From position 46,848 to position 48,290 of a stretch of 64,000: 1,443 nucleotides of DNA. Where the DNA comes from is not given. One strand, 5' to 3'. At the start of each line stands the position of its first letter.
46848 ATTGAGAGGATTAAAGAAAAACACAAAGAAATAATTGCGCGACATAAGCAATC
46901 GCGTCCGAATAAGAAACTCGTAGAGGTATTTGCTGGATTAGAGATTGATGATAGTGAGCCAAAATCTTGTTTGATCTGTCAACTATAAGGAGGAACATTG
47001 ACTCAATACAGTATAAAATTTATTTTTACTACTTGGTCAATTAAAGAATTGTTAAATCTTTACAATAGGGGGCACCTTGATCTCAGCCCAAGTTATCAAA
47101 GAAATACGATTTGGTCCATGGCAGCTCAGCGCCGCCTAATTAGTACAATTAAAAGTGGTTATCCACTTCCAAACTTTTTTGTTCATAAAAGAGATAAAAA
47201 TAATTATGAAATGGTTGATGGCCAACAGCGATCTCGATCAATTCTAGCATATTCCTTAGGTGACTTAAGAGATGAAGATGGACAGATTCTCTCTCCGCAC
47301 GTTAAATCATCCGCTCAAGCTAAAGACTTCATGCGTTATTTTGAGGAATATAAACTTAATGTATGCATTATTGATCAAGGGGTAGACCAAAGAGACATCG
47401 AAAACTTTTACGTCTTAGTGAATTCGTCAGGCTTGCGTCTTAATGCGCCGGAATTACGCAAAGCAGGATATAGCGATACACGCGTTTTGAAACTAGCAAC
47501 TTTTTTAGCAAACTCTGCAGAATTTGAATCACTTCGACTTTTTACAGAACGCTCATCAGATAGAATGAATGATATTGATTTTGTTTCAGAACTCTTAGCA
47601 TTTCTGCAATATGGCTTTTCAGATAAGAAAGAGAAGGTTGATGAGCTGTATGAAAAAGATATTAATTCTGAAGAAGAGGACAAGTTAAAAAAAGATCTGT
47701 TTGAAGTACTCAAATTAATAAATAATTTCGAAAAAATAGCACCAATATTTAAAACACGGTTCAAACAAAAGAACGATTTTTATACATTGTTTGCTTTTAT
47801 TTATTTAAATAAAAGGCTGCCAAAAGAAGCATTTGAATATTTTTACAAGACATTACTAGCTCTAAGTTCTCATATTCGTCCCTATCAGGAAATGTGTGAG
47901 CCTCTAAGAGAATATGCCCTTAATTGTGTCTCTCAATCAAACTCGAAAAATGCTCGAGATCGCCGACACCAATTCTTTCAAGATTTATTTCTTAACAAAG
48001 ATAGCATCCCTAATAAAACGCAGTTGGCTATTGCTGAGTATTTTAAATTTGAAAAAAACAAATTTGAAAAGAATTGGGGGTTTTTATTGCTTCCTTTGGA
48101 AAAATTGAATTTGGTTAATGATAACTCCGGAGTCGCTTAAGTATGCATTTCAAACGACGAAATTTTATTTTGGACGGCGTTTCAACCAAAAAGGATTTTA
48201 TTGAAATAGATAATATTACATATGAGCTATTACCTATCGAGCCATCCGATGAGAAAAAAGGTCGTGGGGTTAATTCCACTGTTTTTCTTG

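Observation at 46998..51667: DUF262-only protein + eukaryotic-like Ser/Thr kinase + GHKL ATPase in place of the canonical SspE effector: candidate new modification-sensing restriction/abortive module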

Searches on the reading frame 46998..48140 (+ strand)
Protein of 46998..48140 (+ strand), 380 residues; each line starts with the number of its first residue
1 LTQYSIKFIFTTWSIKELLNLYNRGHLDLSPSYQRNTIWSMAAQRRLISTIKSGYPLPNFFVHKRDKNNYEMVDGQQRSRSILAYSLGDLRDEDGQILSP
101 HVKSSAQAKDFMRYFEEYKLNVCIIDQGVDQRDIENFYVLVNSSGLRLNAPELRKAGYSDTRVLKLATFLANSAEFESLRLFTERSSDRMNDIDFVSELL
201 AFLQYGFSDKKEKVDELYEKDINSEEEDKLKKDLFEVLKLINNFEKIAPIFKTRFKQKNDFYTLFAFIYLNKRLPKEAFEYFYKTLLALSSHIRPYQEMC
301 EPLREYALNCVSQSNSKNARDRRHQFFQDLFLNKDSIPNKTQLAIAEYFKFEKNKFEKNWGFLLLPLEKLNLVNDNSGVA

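Call 4: search_protein_families(library=pfam, proteins=[window:46998-48140:+], max_evalue=0.01)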
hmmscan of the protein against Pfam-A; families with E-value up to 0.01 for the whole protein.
window:46998-48140:+ (380 aa): 1 family
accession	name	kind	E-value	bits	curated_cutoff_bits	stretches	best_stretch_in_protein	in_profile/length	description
PF03235.19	GmrSD_N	-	6.1e-19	69.4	33.2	1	15-157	1-197/199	GmrSD restriction endonuclease, N-terminal domain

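Call 5: search_protein_families(library=padloc, proteins=[window:46998-48140:+], max_evalue=0.01)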
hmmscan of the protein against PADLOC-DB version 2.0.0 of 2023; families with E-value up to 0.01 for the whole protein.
window:46998-48140:+ (380 aa): 4 families
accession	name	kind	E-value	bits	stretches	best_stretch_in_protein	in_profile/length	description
PDLC03877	NsnA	-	1.3e-32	111.5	1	6-269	44-319/385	-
PDLC04027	PD-T4-2_A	-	8.6e-16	55.9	1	14-257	39-288/363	-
PDLC03418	REase_II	-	1.7e-12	45.1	1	26-164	31-164/372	Type II restriction enzyme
PDLC02689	Orf5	-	0.004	13.7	0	35-85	35-82/558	Orf5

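Call 6: search_protein_families(library=ncbifam, proteins=[window:46998-48140:+], max_evalue=0.01)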
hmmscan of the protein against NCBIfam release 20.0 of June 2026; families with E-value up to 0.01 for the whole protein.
window:46998-48140:+ (380 aa): 0 families

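Call 36: find_homologous_proteins(query=window:46998-48137:+)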
Query window:46998-48137:+ (380 aa): 1029 proteins with E <= 0.001 among 4647 candidates; the best 120 are listed.
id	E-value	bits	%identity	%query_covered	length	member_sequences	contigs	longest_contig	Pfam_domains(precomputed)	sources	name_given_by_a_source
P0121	4.9e-220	748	100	89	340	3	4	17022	PF03235.20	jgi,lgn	jgi:hypothetical protein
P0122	8.8e-195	665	81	97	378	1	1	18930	PF03235.20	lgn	-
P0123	6.1e-191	652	79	97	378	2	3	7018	PF03235.20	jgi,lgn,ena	-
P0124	4.4e-183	626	77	97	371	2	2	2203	PF03235.20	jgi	jgi:hypothetical protein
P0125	4.4e-120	419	54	92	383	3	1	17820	PF03235.20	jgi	-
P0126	2.5e-118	414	55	92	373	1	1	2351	PF03235.20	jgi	-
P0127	6.1e-118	412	54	97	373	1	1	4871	PF03235.20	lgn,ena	-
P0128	2.7e-117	410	53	97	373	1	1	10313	PF03235.20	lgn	-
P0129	1.7e-116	407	53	94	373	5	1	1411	PF03235.20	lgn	-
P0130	3.1e-116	407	53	96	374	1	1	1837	PF03235.20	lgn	-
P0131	1.9e-115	404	51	94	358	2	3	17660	PF03235.20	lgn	-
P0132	8.0e-115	402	53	96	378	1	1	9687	PF03235.20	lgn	-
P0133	4.9e-114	399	52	97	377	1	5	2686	PF03235.20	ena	-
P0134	5.6e-114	399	52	96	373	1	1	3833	PF03235.20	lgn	-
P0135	8.0e-114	399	52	96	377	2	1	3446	PF03235.20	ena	-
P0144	3.3e-111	390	51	95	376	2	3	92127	PF03235.20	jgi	jgi:hypothetical protein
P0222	6.3e-95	337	45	95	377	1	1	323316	PF03235.20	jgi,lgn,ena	-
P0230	1.4e-94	335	46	94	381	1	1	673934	PF03235.20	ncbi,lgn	-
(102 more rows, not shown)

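Call 38: find_encoding_contigs(protein=P0230, flank=10000, max_places=1)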
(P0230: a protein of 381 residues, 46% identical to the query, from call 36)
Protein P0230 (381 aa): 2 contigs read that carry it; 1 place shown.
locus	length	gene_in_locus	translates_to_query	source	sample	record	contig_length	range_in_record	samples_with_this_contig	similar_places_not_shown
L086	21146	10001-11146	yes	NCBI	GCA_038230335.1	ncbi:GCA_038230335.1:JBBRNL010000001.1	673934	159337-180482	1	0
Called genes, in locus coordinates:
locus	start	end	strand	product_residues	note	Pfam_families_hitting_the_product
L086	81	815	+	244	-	PF06764:DUF1223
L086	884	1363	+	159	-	PF01641:SelR, PF24046:At4g08330 (faint)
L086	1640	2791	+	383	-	PF02518:HATPase_c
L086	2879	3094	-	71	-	PF20172:DUF6538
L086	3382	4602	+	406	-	PF00589:Phage_integrase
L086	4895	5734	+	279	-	PF13182:DUF4007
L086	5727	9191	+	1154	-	-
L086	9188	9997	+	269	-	PF01507:PAPS_reduct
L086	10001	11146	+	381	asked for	PF03235:GmrSD_N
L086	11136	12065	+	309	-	PF00069:Pkinase, PF07714:PK_Tyr_Ser-Thr (weak)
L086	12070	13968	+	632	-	-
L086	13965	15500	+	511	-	PF26611:MAD7 (weak)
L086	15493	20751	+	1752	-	PF01580:FtsK_SpoIIIE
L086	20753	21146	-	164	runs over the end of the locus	-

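Call 39: find_encoding_contigs(protein=P0222, flank=10000, max_places=1)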
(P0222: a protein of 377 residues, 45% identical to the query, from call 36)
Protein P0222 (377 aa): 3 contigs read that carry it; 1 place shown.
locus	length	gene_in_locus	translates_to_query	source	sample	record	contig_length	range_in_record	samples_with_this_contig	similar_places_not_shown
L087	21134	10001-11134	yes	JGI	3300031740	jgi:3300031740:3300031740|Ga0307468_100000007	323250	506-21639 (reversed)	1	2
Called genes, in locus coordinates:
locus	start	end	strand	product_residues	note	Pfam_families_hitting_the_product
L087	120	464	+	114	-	-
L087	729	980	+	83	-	-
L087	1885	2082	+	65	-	-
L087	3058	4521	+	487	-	-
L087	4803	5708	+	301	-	PF13182:DUF4007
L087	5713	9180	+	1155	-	-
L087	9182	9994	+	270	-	PF01507:PAPS_reduct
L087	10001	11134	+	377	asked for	PF03235:GmrSD_N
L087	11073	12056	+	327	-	PF00069:Pkinase, PF07714:PK_Tyr_Ser-Thr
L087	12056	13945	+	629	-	-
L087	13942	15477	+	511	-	PF26611:MAD7 (weak)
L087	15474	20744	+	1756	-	PF01580:FtsK_SpoIIIE, PF12846:AAA_10 (weak)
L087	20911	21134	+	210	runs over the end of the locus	-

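Call 40: find_encoding_contigs(protein=P0144, flank=10000, max_places=1)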
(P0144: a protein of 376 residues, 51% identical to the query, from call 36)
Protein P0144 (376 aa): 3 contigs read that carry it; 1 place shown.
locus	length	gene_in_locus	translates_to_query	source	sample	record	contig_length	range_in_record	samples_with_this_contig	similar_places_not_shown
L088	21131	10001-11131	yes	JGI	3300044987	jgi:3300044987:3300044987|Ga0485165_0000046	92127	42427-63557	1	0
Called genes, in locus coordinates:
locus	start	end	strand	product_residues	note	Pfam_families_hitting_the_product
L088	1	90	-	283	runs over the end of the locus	PF01904:DUF72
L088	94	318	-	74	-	PF11146:DUF2905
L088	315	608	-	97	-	PF21866:DUF6915 (weak)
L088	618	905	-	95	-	PF01713:Smr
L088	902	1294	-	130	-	PF13811:DUF4186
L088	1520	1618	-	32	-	-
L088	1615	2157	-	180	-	-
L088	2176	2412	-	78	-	-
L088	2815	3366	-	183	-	-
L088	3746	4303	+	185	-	PF08401:ArdcN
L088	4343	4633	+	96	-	PF18818:MPTase-PolyVal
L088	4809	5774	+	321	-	PF13182:DUF4007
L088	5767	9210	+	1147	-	-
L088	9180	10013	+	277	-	PF01507:PAPS_reduct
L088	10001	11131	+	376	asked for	PF03235:GmrSD_N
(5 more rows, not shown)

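Call 41: search_protein_families(library=padloc, proteins=[L086:12070-13968:+, L086:13965-15500:+, L086:15493-20751:+, L086:10001-11146:+, L086:11136-12065:+], max_evalue=0.001)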
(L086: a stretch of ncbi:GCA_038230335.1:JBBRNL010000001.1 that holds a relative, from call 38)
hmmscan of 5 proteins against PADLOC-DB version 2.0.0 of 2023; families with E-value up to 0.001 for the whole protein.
L086:12070-13968:+ (632 aa): 6 families
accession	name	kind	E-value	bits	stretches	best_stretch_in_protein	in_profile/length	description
PDLC02793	SspF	-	4.8e-210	697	1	6-630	2-599/600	SspF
PDLC02794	SspF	-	1e-141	471.4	1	6-592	2-569/572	SspF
PDLC02798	SspF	-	4.6e-54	182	1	4-621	7-607/607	SspF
PDLC02795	SspF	-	8.5e-50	167.9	1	6-600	5-550/560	SspF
PDLC02796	SspF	-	1.3e-36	124.7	1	20-592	20-525/525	SspF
PDLC02797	SspF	-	4.2e-26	89.4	2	3-99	4-101/568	SspF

L086:13965-15500:+ (511 aa): 4 families
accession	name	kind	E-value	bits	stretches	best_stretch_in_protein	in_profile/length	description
PDLC02799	SspG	-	3.8e-194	644.3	1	16-504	3-497/498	SspG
PDLC02802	SspG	-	4.5e-136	452.7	1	16-504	2-518/519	SspG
PDLC02800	SspG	-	4.7e-59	198.7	2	23-294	3-287/476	SspG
PDLC02801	SspG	-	1.9e-13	47.7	2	394-505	417-532/533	SspG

L086:15493-20751:+ (1752 aa): 8 families
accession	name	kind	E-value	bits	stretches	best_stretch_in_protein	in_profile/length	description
PDLC02806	SspH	-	0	2172.6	1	1-1748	1-1765/1766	SspH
PDLC02803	SspH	-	0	1539.8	3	1-1279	1-1255/1255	SspH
PDLC02805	SspH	-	8.7e-188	624.6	2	3-1284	3-1295/1400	SspH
PDLC02804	SspH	-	5.6e-50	167.9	2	1468-1744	1284-1557/1561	SspH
PDLC04140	mad8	-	2.9e-21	74.3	1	1520-1717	27-283/314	mads_8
PDLC01055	HerA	-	1.3e-05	22.2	0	1521-1555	158-190/532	Type III coevolved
PDLC04105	HerA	-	3e-05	20.8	1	1516-1559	162-202/576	-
PDLC04103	HerA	-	0.00053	16.5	0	1505-1560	156-208/579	-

L086:10001-11146:+ (381 aa): 3 families
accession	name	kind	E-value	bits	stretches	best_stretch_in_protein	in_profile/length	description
PDLC03877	NsnA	-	4.5e-28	96.6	1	2-232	45-283/385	-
PDLC04027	PD-T4-2_A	-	1.1e-16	58.8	1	10-200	40-240/363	-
PDLC03418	REase_II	-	1.1e-10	39.2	1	21-155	31-159/372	Type II restriction enzyme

L086:11136-12065:+ (309 aa): 31 families (the best 25 are shown)
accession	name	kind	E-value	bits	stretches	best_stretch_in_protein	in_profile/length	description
PDLC04042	PD-T4-6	-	2.6e-19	68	1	40-263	19-217/292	-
PDLC04138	mad6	-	2.4e-16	57.8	1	40-305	61-316/659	mads_6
PDLC04053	PD-T4-6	-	1.7e-14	52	1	40-218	19-185/311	-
PDLC04046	PD-T4-6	-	1.9e-14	51.7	1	36-225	19-201/427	-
PDLC04054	PD-T4-6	-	3.6e-14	51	1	40-265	20-220/347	-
PDLC04056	PD-T4-6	-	1.2e-13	48.9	1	115-228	81-191/415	-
PDLC03920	MkoA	-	1.2e-13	48.3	1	36-306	13-281/1112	-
PDLC04058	PD-T4-6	-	4.1e-13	47.2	1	41-227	22-202/460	-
PDLC04059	PD-T4-6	-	1.2e-12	45.6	1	35-200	10-167/433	-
PDLC02375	Stk2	-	3.9e-12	43.7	1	123-190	196-263/500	-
PDLC04061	PD-T4-6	-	4.4e-12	44.3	1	40-177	26-153/510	-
PDLC04047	PD-T4-6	-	4.5e-12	43.7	1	40-257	20-211/327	-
PDLC04063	PD-T4-6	-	2.2e-11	41.2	1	39-201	25-177/564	-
PDLC04060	PD-T4-6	-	4e-11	40.5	1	40-257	18-208/486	-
PDLC04049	PD-T4-6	-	1.8e-10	38.2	1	55-207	37-182/442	-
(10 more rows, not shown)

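Call 47: find_related_loci(query=A3, collection=metagenome_contigs, flank=10000)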
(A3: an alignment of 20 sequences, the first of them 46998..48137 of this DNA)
Query A3 (380 aa) in metagenome_contigs; peptide patterns used: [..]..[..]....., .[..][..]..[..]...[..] (x = any residue, [..] = any of these).
600 stretches matched a pattern (row limit reached: there are more); 535 encode a relative of the query (tblastn E <= 1e-3); the best 80 are kept; 80 distinct loci.
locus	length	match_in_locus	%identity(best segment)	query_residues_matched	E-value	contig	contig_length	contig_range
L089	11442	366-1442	53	12-370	4e-123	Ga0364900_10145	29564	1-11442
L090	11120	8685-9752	50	6-370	8e-110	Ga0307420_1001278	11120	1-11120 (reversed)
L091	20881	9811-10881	44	4-363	2e-103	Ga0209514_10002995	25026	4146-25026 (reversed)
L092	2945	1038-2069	49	6-349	9e-105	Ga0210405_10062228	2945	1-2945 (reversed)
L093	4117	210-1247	44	4-349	4e-101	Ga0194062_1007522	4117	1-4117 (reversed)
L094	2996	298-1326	47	5-350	6e-103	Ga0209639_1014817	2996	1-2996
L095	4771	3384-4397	49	6-352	3e-99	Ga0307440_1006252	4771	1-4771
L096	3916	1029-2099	45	6-370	2e-97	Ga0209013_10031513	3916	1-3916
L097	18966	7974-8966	46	40-370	4e-94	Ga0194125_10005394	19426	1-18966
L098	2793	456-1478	45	6-356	2e-96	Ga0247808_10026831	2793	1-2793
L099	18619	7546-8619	45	6-371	7e-94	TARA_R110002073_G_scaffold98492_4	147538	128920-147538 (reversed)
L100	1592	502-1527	45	13-360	3e-100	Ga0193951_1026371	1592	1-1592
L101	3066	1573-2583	45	6-349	2e-95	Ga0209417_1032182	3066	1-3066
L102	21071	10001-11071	43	6-370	7e-93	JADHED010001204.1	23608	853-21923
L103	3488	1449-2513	45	6-370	1e-92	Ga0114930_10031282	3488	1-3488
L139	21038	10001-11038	36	5-359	4e-64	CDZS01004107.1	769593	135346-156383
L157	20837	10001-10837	27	11-269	4e-27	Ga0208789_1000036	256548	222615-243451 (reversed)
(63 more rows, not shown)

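Call 53: search_protein_families(library=pfam, proteins=[L139:12063-14348:+, L139:14580-16748:+, L139:16752-17336:+, L157:11073-11729:+, L157:9977-11083:+, L139:3221-3829:+, L139:3822-4829:+], max_evalue=0.01)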
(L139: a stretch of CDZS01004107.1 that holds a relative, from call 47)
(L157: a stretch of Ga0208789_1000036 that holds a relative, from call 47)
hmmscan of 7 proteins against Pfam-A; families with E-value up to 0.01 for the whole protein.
L139:12063-14348:+ (761 aa): 8 families
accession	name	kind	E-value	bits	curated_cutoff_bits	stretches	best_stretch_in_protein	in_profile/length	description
PF04851.21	ResIII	-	4e-28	98.8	22.5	1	291-462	3-164/164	Type III restriction enzyme, res subunit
PF00270.35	DEAD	-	3.4e-17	63.1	26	1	293-464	1-164/167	DEAD/DEAH box helicase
PF00176.29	SNF2-rel_dom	-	2.5e-12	46.9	24.9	1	295-460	15-163/290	SNF2-related domain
PF00271.37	Helicase_C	-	4.4e-11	43.5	23.5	1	636-693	52-109/110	Helicase conserved C-terminal domain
PF18766.7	SWI2_SNF2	-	1.3e-09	38.5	26.7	1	305-514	17-202/221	SWI2/SNF2 ATPase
PF13091.12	PLDc_2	-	5e-05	23.6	27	1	48-173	25-112/132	PLD-like domain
PF16203.11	ERCC3_RAD25_C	-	0.00041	20.2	27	1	631-696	84-154/248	ERCC3/RAD25/XPB C-terminal helicase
PF13401.12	AAA_22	-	0.0087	16.8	27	0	315-445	14-104/130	AAA domain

L139:14580-16748:+ (722 aa): 6 families
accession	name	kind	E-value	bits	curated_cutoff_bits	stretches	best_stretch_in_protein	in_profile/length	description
PF13175.12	AAA_15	-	1.8e-20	74.3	32.1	1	1-338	1-237/374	AAA ATPase domain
PF13476.12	AAA_23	-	5e-17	63.6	27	1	5-264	1-197/201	AAA domain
PF02463.25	SMC_N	-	2.9e-12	46.9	40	1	3-101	2-93/220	RecF/RecN/SMC N terminal domain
PF13304.12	AAA_21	-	5.9e-05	23.7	27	1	27-74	1-65/304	AAA domain, putative AbiEii toxin, Type IV TA system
PF13555.12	AAA_29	-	6e-05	23.1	27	1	4-53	2-50/61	P-loop containing region of AAA domain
PF13514.12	AAA_27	-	0.00087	19.4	22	1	1-55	1-56/206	AAA domain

L139:16752-17336:+ (194 aa): 0 families

L157:11073-11729:+ (218 aa): 0 families

L157:9977-11083:+ (368 aa): 1 family
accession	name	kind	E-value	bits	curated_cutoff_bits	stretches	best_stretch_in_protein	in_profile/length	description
PF03235.19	GmrSD_N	-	4.9e-28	99.1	33.2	1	15-175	3-199/199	GmrSD restriction endonuclease, N-terminal domain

L139:3221-3829:+ (202 aa): 2 families
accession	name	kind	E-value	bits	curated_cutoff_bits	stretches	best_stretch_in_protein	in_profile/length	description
PF19570.5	DUF6088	-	3.7e-66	222.6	25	1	9-182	2-172/172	Family of unknown function (DUF6088)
PF13338.12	AbiEi_4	-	9.8e-05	22.8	25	1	39-60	28-49/49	Transcriptional regulator, AbiEi antitoxin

L139:3822-4829:+ (335 aa): 1 family
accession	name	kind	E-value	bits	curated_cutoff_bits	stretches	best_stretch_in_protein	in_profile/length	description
PF08843.17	AbiEii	-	2e-35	123.3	22.5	1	48-321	11-237/238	Nucleotidyl transferase AbiEii toxin, Type IV TA system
